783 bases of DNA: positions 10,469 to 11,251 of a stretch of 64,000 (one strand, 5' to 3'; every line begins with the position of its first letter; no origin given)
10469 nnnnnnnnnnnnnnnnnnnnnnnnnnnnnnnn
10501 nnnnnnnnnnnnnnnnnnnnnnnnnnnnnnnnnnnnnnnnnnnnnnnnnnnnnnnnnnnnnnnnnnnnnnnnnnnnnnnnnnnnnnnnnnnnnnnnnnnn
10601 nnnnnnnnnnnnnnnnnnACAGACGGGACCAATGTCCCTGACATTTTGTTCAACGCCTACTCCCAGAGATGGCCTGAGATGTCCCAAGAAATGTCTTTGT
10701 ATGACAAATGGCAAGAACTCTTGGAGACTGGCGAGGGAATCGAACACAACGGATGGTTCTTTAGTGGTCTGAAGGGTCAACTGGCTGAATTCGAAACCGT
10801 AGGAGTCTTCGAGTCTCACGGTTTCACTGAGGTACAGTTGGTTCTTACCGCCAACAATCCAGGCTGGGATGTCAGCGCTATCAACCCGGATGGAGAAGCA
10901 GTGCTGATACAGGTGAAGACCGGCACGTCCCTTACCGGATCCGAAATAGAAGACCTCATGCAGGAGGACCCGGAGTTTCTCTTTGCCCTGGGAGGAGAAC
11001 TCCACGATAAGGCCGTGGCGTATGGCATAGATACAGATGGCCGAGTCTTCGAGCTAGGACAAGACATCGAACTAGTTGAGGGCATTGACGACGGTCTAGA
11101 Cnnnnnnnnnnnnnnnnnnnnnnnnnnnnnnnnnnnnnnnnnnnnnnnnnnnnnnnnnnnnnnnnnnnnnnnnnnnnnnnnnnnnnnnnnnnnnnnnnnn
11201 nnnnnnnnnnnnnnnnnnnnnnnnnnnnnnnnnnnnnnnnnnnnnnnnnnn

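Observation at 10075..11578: Low-GC two-gene islet: small coiled-coil membrane protein plus Mrr-cat-like nuclease fused to a glycine-zipper membrane segment (candidate novel defence/abortive-infection module)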

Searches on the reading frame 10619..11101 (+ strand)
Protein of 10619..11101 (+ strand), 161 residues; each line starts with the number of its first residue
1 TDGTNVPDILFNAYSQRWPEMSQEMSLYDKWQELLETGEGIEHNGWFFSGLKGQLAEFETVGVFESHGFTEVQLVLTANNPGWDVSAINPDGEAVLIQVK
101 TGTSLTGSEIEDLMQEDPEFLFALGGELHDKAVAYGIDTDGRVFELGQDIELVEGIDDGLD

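Call 57: predict_structure(alignment_id=A4)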
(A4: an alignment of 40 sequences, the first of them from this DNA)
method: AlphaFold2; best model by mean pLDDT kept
length: 161 residues; sequences in the alignment: 40
mean_pLDDT: 81.2   pTM: 0.73
mean pLDDT of the five models: 81.2, 80.6, 77.7, 75.1, 71.4
residues with pLDDT >= 90: 51; 70-90: 77; 50-70: 30; < 50: 3
segments of 3 or more residues with pLDDT < 50: 1-3
pLDDT, mean of each block of 10 residues (from residue 1): 58 87 87 75 73 85 91 74 87 93 88 91 90 89 79 55 54
secondary structure, 60 per line:
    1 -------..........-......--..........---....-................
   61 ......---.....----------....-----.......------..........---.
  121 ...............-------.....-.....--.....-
elements in order: H8-17 H19-24 H27-36 H40-43 H45-66 E70-74 E85-88 E94-100 H107-116 E120-125 H126-135 E143-147 H149-153 H156-160

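Call 75: search_solved_structures(query=A4, max_evalue=10, show_alignments=4)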
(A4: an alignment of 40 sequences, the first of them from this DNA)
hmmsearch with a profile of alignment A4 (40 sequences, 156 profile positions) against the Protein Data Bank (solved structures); distinct sequences matched with E-value up to 10: 0.

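Call 104: fold_search(model_id=the predicted structure, library=pdb)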
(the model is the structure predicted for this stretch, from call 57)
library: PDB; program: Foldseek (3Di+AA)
matches with E <= 10: 844; with E <= 0.001: 0
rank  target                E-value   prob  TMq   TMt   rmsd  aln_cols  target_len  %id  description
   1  4qbn_A                2.3e-02  0.89  0.28  0.43   8.0       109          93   17  VRR_NUC domain (released 2014-09-10)
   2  3dnx                  2.6e-02  0.95  0.29  0.31   5.0        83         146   20  SPO1766 protein of unknown function from Silicibacter pomeroyi. (released 2008-09-02)
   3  6s48_B                2.7e-02  0.84  0.35  0.27  12.6       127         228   14  AvaII RESTRICTION ENDONUCLEASE IN COMPLEX WITH PARTIALLY CLEAVED dsDNA (released 2020-05-20)
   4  5gke_A                2.9e-02  0.75  0.29  0.22   5.8       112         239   16  Structure of EndoMS-dsDNA1 complex (released 2016-11-02)
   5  9iab_A                3.3e-02  0.35  0.24  0.17  14.3       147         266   12  Structure of the Argonaute-associated Cas4 family protein 1 (ACE1) from Chroococcidiopsis thermalis (CtACE1) (released 2025-04-23)
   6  6s48_A                3.7e-02  0.69  0.33  0.25  12.6       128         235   16  AvaII RESTRICTION ENDONUCLEASE IN COMPLEX WITH PARTIALLY CLEAVED dsDNA (released 2020-05-20)
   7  9iac_A                5.1e-02  0.25  0.23  0.17  13.8       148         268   12  Structure of the Argonaute-associated Cas4 family protein 1 (ACE1) from Microcystis aeruginosa (MaACE1) (released 2025-04-23)
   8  6ytt_A                6.1e-02  0.99  0.29  0.07   2.8        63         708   25  CO-dehydrogenase/Acetyl-CoA synthase (CODH/ACS) from Clostridium autoethanogenum at 3.0-A resolution (released 2020-11-04)
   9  7v6l_A                7.0e-02  0.20  0.22  0.11  12.9       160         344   10  LcCOMT in complex with SAH (released 2021-12-29)
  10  7v6j_A                8.4e-02  0.16  0.21  0.11  12.8       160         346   11  LcCOMT in complex with SAM (released 2021-12-29)
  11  2vld_A                8.9e-02  0.57  0.28  0.22   5.9       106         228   17  crystal structure of a repair endonuclease from Pyrococcus abyssi (released 2009-05-19)
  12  8u0u_A                1.0e-01  0.54  0.30  0.07   9.9       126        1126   15  DdmD dimer in complex with ssDNA (released 2024-07-10)
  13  6yua_A                1.1e-01  0.94  0.29  0.17   5.6        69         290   23  CO-dehydrogenase coupled to the N-terminal domain of the Acetyl-CoA synthase from Clostridium autoethanogenum isolated (released 2020-11-04)
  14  6g3b_A                1.1e-01  0.47  0.25  0.19  14.3       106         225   16  AvaII restriction endonuclease in complex with an RNA/DNA hybrid (released 2019-04-10)
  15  4d7k_A                1.1e-01  0.20  0.22  0.13  11.8       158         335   13  Crystal structure of N,N-8-amino-8-demethyl-D-riboflavin dimethyltransferase (RosA) from Streptomyces davawensis (released 2016-01-13)
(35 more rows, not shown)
